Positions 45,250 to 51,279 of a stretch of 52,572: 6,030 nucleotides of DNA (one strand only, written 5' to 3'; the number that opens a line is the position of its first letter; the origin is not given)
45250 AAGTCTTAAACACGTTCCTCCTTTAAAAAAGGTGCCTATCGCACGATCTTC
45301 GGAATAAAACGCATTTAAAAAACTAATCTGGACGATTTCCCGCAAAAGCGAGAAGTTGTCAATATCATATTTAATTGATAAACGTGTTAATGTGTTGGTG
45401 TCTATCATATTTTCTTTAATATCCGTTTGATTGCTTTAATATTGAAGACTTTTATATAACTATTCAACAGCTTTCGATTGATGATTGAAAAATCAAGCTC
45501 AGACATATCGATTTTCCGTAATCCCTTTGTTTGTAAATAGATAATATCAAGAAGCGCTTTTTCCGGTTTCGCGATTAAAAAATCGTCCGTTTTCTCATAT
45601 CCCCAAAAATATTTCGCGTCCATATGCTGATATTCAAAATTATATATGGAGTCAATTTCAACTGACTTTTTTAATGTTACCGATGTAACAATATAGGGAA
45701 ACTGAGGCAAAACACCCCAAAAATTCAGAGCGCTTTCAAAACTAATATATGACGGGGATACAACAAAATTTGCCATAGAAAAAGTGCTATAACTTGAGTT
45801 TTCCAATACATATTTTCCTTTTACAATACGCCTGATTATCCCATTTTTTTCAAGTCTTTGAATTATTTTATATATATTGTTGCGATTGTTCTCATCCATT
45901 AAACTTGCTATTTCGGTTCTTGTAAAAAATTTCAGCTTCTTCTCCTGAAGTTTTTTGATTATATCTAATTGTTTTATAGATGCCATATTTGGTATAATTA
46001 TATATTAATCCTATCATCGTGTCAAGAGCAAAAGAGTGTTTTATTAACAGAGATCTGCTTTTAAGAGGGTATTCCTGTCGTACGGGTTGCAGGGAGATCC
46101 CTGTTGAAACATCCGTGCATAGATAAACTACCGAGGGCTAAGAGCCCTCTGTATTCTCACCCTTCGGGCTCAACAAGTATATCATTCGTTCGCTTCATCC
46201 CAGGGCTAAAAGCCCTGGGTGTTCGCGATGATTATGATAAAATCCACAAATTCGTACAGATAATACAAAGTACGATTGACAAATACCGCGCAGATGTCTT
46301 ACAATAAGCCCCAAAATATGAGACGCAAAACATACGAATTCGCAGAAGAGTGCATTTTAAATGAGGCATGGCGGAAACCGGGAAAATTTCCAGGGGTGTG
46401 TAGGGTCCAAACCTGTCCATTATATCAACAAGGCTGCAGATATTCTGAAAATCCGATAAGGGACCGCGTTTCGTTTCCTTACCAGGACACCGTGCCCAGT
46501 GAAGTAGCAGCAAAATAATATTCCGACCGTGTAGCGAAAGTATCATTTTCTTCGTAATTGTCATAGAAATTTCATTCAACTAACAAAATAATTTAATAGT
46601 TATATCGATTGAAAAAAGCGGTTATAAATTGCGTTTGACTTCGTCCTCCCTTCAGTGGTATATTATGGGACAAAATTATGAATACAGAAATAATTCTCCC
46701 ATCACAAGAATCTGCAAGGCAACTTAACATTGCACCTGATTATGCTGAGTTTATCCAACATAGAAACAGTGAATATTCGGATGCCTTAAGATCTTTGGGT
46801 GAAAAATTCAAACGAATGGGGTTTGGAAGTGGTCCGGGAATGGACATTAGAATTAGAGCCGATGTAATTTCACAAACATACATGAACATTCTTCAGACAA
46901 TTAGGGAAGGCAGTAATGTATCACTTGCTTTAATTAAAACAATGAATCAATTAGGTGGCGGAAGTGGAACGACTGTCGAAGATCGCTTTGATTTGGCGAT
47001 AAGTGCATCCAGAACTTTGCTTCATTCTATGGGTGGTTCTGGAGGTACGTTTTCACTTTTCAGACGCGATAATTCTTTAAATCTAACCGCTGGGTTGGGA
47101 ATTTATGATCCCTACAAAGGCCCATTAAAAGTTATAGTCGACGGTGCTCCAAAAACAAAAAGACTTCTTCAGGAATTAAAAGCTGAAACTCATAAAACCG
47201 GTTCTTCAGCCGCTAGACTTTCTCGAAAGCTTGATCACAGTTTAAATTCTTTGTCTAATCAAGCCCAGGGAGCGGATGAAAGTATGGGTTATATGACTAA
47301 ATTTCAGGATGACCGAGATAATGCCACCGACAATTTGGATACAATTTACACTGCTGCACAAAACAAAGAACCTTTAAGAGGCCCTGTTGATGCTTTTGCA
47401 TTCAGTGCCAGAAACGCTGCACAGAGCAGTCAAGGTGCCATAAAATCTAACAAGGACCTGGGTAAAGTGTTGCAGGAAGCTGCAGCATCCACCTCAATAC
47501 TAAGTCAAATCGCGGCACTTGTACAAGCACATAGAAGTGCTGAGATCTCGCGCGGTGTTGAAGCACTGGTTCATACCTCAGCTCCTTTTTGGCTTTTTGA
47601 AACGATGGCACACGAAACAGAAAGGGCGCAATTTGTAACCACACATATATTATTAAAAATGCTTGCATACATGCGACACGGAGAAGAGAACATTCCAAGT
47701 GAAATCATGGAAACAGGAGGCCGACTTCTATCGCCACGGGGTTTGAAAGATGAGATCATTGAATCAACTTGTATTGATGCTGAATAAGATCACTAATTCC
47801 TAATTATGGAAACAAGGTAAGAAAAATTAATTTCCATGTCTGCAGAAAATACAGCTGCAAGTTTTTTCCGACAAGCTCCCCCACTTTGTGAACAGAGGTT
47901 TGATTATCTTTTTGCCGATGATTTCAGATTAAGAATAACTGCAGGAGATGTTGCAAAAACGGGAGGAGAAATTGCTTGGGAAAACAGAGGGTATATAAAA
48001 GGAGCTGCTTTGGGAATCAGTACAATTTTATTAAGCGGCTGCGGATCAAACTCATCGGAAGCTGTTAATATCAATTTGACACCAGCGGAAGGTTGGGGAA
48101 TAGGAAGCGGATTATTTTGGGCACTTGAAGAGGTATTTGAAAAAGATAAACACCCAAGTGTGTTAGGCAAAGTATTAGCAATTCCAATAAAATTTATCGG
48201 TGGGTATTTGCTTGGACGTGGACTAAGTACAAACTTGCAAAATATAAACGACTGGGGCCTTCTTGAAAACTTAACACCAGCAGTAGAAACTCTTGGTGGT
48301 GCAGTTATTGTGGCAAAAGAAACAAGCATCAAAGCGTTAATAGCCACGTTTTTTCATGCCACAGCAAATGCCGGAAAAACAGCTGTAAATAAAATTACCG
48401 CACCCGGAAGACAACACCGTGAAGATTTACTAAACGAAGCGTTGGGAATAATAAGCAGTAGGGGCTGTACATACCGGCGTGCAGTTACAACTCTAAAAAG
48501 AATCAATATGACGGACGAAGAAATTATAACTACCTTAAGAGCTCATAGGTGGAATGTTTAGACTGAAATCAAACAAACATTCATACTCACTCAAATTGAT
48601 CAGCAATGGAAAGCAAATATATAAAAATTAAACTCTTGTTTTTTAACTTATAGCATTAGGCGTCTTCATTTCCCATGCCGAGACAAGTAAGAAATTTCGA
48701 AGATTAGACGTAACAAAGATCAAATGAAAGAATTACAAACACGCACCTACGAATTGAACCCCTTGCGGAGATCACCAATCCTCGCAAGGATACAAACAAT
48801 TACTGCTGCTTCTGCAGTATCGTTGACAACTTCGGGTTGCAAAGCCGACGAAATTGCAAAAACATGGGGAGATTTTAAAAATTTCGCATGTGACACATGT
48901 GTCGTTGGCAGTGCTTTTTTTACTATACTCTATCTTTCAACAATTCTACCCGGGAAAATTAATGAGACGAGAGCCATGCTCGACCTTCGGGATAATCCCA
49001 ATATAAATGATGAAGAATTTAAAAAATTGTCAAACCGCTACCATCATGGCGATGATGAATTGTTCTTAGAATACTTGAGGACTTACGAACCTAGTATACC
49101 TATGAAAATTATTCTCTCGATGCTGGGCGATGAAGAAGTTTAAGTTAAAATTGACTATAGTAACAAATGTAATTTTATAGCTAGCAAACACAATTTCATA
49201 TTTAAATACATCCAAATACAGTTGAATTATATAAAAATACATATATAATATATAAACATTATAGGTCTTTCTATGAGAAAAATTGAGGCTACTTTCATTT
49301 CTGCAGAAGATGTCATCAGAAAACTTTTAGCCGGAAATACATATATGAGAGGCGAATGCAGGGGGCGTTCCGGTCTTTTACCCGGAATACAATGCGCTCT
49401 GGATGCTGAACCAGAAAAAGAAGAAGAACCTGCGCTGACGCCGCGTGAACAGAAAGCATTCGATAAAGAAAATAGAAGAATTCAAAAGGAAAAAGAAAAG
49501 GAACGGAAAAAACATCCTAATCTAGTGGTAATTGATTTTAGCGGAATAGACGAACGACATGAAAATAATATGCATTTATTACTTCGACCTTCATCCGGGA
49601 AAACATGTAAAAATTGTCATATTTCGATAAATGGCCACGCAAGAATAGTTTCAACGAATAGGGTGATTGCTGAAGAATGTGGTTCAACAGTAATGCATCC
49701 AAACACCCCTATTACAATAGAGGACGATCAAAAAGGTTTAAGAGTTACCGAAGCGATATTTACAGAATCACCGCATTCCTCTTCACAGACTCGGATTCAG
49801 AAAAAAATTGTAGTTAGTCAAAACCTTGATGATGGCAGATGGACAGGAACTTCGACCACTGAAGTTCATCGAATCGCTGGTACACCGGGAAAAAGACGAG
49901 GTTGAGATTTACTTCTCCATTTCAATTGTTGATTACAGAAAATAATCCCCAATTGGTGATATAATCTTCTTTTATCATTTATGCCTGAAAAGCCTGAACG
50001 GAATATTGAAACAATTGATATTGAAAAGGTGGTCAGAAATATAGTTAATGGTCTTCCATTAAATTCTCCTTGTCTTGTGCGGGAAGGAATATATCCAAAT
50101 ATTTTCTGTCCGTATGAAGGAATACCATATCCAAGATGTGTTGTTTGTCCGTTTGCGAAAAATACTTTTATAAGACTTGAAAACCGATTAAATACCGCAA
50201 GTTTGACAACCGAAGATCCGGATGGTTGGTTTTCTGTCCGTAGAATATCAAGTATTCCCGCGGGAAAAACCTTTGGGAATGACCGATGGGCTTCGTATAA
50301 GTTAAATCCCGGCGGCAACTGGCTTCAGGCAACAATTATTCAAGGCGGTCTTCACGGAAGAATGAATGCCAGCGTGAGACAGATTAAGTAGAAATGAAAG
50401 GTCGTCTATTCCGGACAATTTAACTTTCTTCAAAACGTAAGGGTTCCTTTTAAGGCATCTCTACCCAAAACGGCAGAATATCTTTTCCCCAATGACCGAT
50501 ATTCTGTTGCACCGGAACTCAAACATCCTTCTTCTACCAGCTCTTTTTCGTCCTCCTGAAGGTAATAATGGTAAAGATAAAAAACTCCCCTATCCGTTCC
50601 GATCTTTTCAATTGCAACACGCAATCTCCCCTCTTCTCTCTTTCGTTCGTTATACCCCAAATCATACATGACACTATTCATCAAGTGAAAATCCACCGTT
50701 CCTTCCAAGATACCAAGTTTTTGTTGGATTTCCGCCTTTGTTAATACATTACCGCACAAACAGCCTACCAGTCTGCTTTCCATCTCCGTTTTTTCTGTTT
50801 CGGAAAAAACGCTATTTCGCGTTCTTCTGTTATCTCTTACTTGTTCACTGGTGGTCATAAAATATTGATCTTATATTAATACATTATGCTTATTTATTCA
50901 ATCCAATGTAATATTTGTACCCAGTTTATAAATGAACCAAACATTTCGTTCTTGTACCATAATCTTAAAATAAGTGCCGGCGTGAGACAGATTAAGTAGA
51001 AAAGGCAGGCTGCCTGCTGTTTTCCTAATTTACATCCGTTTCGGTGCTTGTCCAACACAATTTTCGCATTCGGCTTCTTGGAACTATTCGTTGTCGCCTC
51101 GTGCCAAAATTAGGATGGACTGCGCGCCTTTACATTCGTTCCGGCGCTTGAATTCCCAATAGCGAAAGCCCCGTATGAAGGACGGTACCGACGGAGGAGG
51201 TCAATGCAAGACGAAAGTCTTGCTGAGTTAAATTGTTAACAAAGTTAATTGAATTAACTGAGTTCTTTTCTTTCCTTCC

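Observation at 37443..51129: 13.7-kb ORFan island with one near-consensus promoter per gene and essentially leaderless starts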

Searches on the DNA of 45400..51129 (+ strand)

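Call 59: search_dna_similar(query=window:45400-51129:+, collection=phages, mode=distant, max_rows=10)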
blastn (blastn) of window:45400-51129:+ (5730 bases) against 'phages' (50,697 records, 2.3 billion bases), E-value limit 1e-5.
No match.

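Call 61: search_dna_similar(query=window:45400-51129:+, collection=plasmids, mode=distant, max_rows=10)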
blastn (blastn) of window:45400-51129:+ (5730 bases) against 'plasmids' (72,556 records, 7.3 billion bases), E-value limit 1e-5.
No match.
